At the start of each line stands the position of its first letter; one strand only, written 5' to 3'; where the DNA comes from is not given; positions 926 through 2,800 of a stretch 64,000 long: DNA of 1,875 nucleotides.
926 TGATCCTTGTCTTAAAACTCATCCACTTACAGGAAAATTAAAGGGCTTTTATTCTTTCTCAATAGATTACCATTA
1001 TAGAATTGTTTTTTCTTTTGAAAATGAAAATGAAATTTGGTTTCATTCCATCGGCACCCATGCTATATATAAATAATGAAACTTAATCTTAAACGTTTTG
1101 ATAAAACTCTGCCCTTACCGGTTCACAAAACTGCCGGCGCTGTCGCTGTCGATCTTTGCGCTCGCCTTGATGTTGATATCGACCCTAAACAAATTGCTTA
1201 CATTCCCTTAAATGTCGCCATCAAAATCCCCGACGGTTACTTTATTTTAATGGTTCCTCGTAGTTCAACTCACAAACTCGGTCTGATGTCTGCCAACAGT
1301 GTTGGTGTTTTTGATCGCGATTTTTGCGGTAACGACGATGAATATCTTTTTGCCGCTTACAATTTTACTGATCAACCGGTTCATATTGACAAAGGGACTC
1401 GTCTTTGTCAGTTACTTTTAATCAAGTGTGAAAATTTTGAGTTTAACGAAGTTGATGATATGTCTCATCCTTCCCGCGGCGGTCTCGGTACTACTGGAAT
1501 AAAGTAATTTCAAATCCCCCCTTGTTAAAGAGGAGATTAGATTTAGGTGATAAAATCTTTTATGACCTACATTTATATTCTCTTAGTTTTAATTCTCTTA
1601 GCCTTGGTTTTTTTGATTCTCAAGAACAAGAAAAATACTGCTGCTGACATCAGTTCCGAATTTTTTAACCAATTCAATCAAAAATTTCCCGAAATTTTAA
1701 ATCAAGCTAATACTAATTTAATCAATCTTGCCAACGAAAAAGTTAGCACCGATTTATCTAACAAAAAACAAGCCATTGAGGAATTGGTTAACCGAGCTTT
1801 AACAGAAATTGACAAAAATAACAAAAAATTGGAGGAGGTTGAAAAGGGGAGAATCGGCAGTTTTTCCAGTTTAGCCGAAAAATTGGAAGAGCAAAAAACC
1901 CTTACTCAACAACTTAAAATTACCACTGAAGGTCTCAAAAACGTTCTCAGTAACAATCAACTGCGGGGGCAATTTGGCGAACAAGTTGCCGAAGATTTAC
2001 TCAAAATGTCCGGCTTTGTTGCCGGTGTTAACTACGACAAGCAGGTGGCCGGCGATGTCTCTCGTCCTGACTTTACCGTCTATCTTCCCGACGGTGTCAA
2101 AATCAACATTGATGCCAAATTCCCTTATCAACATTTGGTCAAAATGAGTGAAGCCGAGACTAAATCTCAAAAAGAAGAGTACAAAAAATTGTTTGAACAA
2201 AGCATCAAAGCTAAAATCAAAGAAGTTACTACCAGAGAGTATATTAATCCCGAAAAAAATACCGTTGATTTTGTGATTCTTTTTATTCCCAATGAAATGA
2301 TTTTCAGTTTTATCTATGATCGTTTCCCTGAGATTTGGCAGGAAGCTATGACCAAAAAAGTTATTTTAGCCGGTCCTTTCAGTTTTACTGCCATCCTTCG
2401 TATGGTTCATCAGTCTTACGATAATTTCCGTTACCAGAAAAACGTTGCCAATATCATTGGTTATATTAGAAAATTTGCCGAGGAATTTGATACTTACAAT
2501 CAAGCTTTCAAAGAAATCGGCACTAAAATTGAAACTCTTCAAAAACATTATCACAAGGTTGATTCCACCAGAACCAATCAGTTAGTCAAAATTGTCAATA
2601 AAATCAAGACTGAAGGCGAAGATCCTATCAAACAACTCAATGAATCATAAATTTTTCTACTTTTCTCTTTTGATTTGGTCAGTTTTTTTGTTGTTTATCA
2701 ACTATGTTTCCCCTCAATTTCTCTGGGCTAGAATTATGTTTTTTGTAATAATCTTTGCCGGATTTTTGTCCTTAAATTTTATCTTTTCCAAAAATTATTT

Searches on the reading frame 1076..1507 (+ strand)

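Call 88: search_protein_families(library=pfam, proteins=[window:1076-1507:+])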
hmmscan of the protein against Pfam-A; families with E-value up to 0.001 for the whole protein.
window:1076-1507:+ (143 aa): 2 families
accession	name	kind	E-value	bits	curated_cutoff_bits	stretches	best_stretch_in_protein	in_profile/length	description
PF00692.24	dUTPase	-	4.3e-21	75.5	22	1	13-138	4-124/129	dUTPase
PF22769.1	DCD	-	4.3e-10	40.3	27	1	34-116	72-151/153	dCTP deaminase-like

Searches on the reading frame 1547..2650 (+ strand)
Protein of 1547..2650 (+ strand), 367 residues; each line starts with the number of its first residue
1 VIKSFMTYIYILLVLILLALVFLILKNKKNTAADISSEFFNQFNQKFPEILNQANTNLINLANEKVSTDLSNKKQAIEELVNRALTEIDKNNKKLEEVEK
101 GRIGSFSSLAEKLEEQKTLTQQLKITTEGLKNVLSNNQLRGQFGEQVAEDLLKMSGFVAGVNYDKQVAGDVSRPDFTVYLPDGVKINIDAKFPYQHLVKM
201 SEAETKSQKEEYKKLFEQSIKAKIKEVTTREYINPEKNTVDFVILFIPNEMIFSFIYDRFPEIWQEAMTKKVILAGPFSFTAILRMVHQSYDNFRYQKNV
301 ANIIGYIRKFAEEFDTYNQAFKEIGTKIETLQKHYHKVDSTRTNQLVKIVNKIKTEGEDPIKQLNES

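Call 28: search_protein_families(library=pfam, proteins=[window:1547-2650:+])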
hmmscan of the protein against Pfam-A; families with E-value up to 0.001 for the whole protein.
window:1547-2650:+ (367 aa): 1 family
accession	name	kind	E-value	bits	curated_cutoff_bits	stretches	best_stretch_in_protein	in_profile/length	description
PF02646.22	RmuC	-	7e-67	226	26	1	75-359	1-287/291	RmuC family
